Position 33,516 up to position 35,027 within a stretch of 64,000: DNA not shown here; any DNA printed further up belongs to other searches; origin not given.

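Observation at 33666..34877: Very haem-dense periplasmic cytochrome: 14 CxxCH motifs in 403 residues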

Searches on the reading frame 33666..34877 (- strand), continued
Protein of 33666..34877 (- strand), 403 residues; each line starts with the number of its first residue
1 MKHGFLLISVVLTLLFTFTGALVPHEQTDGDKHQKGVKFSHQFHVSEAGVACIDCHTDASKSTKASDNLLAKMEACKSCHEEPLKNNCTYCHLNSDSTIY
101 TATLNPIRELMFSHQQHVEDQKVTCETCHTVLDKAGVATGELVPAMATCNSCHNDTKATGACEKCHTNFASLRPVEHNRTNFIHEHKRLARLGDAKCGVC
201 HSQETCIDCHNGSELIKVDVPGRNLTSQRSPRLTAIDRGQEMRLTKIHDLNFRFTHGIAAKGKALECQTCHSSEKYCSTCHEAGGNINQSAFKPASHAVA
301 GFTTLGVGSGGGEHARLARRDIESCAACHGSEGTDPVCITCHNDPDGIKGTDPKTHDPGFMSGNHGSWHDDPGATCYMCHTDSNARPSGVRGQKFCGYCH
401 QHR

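Call 56: search_protein_representatives(alignment_id=A2)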
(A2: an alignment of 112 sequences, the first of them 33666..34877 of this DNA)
Query: 112 sequences, 412 profile positions. Proteins with E-value up to 0.001 (for the whole library): 4354; up to 1e-10: 1575; up to 1e-30: 234. The best 150 are listed.
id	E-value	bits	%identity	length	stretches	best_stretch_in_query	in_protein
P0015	3.1e-209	711.4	-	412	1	1-412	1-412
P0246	4.8e-136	470.3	-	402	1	21-411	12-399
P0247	2.6e-124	431.7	-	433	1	40-411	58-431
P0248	2.3e-116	405.5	-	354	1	18-358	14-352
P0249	1.0e-111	390.2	-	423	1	17-411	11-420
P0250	2.7e-111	388.8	-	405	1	13-411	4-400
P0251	1.4e-109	383.2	-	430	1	39-411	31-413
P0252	3.9e-107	375.1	-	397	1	15-411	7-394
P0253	1.1e-106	373.6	-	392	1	38-411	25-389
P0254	1.3e-100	353.7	-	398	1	18-411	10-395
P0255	5.0e-100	351.7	-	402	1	45-411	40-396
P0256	4.1e-96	338.8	-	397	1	44-411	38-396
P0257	1.0e-93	330.9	-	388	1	39-412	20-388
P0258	6.7e-92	324.9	-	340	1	13-353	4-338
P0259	3.9e-89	315.8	-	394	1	16-411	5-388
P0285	2.1e-64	234.4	-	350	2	23-230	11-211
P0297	6.4e-54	199.8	-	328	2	46-229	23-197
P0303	5.0e-52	193.6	-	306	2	36-226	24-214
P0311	4.0e-49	184.0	-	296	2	43-226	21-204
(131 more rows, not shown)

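Call 57: list_cluster_members(proteins=[P0246, P0250, P0252, P0254, P0248, P0258, P0285, P0297, P0303, P0311])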
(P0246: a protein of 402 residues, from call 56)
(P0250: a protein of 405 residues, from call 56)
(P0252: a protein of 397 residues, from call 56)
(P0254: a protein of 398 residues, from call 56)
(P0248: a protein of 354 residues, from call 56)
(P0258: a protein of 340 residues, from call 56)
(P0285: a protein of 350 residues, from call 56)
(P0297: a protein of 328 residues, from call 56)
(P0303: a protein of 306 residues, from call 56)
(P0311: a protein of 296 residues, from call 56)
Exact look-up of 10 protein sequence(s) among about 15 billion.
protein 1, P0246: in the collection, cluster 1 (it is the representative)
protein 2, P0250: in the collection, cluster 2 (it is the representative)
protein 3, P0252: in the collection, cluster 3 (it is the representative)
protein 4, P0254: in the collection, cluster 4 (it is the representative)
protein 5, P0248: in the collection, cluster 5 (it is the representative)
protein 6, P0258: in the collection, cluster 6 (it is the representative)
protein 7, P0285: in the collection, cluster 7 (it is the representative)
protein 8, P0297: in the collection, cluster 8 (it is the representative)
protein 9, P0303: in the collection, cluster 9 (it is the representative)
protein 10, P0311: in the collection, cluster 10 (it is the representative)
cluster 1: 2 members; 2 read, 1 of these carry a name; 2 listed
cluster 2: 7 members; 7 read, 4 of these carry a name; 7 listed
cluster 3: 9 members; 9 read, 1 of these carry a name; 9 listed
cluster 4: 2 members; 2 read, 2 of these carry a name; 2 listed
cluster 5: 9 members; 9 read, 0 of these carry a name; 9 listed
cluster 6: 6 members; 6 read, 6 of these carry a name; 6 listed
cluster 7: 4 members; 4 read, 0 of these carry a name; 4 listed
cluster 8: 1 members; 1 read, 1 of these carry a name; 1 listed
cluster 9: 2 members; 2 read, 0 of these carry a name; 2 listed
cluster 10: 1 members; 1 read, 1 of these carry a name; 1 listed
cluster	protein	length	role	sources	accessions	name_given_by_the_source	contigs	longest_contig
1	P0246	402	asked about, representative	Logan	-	-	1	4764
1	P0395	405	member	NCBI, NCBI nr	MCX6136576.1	MAG: cytochrome C [Ignavibacteriales bacterium] | cytochrome C [Ignavibacteriales bacterium]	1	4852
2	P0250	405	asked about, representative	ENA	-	-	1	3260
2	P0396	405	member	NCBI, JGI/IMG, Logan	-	hypothetical protein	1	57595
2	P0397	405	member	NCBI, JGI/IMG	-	hypothetical protein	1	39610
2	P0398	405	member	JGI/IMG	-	hypothetical protein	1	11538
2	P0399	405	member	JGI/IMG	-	hypothetical protein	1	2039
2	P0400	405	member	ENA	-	-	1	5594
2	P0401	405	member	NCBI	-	-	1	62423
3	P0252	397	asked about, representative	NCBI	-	-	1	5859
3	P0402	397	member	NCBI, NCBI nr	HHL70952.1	MAG TPA: cytochrome C [Bacteroidetes bacterium] | cytochrome C [Bacteroidota bacterium]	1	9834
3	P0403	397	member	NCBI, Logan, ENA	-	-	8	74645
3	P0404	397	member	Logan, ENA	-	-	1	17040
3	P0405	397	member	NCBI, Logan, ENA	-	-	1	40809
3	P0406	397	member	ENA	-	-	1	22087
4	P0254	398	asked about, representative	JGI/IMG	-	hypothetical protein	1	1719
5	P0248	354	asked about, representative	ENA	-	-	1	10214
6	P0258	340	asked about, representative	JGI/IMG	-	hypothetical protein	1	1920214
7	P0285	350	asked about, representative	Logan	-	-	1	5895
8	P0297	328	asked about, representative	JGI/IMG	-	hypothetical protein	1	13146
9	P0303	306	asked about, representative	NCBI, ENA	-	-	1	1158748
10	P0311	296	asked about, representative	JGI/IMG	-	hypothetical protein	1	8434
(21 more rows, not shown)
